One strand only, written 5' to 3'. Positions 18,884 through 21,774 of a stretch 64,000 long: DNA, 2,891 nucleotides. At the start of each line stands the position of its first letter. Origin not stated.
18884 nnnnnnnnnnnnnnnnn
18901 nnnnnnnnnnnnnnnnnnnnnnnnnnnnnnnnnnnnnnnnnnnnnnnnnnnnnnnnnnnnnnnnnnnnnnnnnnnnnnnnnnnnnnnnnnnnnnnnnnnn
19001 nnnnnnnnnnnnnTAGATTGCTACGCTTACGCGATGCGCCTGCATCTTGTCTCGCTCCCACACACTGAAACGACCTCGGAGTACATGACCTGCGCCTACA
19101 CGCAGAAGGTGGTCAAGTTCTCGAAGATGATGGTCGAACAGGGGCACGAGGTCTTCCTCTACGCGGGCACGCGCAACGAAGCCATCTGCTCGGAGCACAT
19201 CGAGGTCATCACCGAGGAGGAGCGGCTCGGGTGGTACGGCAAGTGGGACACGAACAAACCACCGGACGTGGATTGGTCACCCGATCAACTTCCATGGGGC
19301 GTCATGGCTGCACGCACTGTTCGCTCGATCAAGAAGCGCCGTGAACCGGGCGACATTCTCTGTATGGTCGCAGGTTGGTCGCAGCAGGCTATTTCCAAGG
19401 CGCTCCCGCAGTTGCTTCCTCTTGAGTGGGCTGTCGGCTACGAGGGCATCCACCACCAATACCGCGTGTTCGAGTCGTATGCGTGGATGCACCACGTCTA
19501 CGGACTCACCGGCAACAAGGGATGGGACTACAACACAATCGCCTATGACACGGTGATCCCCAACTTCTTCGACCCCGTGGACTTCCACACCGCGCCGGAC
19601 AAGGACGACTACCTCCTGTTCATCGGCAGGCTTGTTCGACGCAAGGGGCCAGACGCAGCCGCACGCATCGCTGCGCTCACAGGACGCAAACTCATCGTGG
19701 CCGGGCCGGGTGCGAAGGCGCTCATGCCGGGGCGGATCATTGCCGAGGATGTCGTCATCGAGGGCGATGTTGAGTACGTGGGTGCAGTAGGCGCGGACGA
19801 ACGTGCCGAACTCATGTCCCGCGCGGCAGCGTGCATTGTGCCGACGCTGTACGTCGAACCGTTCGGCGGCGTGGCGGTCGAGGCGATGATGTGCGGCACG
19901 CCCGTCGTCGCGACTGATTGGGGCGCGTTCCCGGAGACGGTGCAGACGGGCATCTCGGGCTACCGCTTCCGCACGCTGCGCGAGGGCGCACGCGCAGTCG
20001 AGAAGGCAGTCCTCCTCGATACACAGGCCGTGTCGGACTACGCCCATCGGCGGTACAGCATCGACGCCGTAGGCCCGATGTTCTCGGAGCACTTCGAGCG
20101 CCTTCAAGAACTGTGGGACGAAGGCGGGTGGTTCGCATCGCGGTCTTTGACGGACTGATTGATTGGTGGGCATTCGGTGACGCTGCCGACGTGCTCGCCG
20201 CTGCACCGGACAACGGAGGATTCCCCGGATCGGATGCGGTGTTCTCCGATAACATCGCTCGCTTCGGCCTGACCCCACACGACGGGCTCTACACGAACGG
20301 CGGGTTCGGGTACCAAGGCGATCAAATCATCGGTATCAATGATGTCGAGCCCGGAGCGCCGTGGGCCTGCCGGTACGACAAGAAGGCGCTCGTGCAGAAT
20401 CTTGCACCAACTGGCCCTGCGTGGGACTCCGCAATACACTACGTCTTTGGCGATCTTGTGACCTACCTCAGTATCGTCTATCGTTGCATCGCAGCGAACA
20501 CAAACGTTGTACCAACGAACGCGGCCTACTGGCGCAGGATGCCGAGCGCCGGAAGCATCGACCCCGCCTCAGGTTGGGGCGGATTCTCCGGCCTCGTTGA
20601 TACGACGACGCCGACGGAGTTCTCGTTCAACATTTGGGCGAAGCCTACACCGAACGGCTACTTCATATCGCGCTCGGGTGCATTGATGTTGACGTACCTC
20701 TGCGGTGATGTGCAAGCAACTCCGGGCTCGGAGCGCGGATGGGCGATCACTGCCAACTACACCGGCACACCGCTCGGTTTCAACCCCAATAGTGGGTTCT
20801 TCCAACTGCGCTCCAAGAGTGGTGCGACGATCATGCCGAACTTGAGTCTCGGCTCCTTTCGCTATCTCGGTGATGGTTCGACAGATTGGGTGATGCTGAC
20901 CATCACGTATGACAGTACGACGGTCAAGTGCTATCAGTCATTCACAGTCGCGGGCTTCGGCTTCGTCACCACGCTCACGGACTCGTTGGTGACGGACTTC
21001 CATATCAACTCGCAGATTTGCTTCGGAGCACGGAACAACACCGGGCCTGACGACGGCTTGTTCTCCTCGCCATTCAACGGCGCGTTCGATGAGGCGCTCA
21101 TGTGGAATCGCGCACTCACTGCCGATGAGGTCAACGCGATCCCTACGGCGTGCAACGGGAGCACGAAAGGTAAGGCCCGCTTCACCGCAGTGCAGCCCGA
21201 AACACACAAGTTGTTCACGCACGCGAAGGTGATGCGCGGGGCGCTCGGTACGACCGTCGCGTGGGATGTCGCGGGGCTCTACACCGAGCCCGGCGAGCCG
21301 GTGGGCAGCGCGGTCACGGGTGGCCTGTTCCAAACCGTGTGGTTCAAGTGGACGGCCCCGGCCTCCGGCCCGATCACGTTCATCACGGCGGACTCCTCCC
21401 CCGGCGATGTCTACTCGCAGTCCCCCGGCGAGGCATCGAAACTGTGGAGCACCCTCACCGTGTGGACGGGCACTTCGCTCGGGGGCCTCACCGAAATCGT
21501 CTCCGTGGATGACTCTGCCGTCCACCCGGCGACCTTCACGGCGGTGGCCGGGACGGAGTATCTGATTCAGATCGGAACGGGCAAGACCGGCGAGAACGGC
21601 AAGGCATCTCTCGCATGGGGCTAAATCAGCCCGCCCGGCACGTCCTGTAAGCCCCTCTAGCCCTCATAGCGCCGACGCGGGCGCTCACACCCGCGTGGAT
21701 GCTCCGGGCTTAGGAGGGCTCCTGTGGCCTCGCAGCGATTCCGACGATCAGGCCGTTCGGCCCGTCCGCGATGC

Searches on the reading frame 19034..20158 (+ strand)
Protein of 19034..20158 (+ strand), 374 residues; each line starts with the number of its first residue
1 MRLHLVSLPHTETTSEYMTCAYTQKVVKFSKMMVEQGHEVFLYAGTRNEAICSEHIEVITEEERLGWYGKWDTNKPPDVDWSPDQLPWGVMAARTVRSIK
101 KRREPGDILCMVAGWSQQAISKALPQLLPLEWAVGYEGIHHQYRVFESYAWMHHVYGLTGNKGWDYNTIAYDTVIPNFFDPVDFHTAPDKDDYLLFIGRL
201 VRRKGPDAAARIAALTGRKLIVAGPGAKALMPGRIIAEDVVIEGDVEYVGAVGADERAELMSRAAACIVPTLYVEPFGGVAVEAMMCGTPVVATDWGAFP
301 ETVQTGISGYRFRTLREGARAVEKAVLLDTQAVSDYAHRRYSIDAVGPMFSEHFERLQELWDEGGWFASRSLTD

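Call 12: search_protein_families(library=pfam, proteins=[window:19034-20158:+], max_evalue=0.001)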
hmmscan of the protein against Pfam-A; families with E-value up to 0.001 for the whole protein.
window:19034-20158:+ (374 aa): 3 families
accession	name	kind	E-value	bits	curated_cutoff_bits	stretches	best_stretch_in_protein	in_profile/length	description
PF00534.26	Glycos_transf_1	-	8.4e-20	71.4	26.4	1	185-312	9-140/172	Glycosyl transferases group 1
PF13692.12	Glyco_trans_1_4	-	4.4e-19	69.6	27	1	193-319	3-133/142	Glycosyl transferases group 1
PF20706.3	GT4-conflict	-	6.4e-05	22.5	26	1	187-294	192-311/385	Family 4 Glycosyltransferase in conflict systems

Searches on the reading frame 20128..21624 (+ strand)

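Call 44: search_protein_families(library=pfam, proteins=[window:20128-21624:+], max_evalue=0.01)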
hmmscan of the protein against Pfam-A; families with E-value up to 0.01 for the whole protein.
window:20128-21624:+ (498 aa): 2 families
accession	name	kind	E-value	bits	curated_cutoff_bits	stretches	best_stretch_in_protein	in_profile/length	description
PF13385.13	Laminin_G_3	-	2.6e-06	28.1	27.6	1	251-336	78-151/151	Concanavalin A-like lectin/glucanases superfamily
PF02839.19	CBM_5_12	-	0.00026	21.4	26.2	1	98-128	1-30/44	Carbohydrate-binding module family 5/12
